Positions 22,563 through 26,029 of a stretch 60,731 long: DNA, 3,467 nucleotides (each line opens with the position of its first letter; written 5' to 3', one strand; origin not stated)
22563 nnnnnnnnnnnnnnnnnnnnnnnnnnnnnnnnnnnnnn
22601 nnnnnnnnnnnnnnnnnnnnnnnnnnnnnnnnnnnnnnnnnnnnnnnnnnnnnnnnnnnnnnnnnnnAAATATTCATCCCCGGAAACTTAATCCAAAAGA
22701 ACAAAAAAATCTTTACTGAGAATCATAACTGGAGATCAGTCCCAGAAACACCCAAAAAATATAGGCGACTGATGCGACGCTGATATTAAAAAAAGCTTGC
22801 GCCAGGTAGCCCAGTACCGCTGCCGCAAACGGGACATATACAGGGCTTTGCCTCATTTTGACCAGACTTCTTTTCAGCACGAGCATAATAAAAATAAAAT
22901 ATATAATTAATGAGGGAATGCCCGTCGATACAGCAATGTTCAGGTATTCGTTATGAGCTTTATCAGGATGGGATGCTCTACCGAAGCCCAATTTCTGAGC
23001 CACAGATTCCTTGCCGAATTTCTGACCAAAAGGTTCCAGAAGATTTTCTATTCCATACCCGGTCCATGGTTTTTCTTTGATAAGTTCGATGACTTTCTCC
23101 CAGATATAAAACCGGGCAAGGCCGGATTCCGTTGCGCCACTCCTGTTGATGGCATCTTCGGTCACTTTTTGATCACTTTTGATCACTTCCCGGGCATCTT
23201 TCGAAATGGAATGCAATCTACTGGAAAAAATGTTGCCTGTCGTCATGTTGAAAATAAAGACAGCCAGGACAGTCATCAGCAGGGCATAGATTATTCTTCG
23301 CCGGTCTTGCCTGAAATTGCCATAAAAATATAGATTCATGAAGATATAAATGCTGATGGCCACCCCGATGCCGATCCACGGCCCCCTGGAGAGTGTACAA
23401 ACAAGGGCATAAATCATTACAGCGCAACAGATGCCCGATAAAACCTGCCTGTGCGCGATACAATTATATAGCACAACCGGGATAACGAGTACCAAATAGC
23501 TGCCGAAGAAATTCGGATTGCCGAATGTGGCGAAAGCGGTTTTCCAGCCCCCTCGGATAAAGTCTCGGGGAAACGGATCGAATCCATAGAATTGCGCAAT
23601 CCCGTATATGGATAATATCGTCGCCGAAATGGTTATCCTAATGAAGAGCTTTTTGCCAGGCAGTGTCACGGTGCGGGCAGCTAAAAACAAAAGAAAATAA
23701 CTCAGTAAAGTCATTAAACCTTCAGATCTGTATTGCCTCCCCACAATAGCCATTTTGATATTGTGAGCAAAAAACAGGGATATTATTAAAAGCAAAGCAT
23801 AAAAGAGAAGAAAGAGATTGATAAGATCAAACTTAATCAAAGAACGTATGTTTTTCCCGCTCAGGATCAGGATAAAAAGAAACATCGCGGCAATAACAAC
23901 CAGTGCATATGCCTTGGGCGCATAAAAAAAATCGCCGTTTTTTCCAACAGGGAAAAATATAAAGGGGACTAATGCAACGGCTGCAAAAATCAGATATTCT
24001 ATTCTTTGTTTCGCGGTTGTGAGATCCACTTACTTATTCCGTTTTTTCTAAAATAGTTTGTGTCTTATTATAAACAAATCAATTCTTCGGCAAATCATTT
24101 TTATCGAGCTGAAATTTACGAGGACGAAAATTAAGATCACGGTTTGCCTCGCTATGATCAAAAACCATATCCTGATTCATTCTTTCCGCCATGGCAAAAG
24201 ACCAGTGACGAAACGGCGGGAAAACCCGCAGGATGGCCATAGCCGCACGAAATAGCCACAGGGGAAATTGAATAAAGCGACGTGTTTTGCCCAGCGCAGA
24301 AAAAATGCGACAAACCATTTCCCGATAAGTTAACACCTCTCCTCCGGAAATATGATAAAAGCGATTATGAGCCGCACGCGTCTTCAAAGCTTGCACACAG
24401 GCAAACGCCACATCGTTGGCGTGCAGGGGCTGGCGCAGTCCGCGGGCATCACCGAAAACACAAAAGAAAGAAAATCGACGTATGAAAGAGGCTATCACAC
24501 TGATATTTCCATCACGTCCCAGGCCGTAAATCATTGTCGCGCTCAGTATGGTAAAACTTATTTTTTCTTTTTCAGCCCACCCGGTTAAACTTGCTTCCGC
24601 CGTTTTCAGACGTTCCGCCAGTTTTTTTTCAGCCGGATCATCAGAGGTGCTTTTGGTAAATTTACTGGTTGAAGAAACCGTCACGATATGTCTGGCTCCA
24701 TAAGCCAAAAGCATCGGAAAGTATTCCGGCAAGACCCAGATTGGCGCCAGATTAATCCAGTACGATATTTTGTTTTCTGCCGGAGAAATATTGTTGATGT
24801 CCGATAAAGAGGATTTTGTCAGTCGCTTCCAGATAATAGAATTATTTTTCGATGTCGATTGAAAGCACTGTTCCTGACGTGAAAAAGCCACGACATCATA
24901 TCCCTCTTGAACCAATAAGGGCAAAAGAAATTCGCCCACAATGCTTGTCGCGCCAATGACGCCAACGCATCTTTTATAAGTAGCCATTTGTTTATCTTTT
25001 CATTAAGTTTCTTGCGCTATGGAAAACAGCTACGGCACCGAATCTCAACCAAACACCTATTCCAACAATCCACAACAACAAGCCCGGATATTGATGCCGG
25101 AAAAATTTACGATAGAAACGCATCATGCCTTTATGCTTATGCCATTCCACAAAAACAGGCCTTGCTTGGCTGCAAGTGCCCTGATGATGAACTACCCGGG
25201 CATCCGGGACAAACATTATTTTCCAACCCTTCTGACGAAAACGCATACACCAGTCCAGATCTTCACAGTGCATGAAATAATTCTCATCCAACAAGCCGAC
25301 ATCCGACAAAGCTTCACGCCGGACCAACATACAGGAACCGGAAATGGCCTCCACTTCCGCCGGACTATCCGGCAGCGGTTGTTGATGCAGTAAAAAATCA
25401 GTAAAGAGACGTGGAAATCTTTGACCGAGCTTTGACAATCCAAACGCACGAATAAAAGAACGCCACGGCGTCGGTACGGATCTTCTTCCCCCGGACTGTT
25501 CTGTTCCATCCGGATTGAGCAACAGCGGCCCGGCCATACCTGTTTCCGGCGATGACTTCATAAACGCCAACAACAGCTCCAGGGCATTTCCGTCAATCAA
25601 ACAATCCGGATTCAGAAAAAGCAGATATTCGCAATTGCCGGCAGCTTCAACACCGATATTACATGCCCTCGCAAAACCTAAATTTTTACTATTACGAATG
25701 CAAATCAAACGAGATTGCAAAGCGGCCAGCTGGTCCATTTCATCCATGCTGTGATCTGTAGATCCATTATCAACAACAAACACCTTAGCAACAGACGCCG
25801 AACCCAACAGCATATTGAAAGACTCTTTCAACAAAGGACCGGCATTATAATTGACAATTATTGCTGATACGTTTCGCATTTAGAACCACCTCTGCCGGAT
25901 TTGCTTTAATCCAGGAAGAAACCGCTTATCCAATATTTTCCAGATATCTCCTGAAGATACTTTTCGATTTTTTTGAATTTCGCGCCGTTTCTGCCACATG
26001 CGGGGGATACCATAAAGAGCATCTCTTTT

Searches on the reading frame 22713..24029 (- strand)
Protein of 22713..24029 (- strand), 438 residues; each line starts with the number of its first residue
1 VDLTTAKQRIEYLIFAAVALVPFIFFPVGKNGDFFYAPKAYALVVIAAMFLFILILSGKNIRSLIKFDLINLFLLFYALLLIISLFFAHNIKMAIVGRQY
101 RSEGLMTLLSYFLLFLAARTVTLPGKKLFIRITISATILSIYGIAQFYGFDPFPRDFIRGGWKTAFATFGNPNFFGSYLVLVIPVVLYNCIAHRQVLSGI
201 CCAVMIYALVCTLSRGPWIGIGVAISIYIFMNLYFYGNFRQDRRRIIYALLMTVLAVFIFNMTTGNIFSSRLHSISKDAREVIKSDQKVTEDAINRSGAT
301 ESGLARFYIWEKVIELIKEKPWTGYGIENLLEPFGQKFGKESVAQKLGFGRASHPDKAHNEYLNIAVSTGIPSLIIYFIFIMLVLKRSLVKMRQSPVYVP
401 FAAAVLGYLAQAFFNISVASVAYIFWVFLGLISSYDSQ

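Call 6: search_protein_families(library=pfam, proteins=[window:22713-24029:-], max_evalue=0.001)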
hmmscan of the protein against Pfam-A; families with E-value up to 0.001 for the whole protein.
window:22713-24029:- (438 aa): 1 family
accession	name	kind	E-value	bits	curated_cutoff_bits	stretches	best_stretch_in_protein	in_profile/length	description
PF04932.20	Wzy_C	-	2.6e-25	89.4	31.7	1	201-378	2-149/149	O-Antigen ligase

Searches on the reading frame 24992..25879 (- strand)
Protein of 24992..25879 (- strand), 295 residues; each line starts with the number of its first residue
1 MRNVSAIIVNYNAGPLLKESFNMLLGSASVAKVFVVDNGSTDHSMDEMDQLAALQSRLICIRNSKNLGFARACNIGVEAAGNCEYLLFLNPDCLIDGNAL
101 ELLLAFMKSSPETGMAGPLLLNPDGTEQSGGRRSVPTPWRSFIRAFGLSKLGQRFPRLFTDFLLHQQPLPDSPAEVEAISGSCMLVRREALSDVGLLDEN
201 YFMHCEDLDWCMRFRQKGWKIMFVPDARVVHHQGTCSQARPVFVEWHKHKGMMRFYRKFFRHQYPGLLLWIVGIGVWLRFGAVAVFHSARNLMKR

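Call 6: search_protein_families(library=pfam, proteins=[window:24992-25879:-], max_evalue=0.001)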
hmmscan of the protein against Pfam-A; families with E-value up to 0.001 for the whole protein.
window:24992-25879:- (295 aa): 6 families
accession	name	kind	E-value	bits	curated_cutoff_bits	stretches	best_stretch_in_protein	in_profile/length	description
PF00535.33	Glycos_transf_2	-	1.2e-20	74.5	23.3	1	5-159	1-132/168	Glycosyl transferase family 2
PF13641.12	Glyco_tranf_2_3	-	5.2e-17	63.1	27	1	4-235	3-215/230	Glycosyltransferase like family 2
PF10111.15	Glyco_tranf_2_2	-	3.3e-10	40.4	27.3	1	31-108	30-107/276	Glycosyltransferase like family 2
PF13632.12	Glyco_trans_2_3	-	1.6e-09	38.3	27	1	88-285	4-179/198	Glycosyl transferase family group 2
PF13712.12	Glyco_tranf_2_5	-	1.9e-06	28.2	27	1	58-227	32-182/210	Glycosyltransferase like family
PF13506.12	Glyco_transf_21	-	0.00022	21.2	21.7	1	175-240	98-163/174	Glycosyl transferase family 21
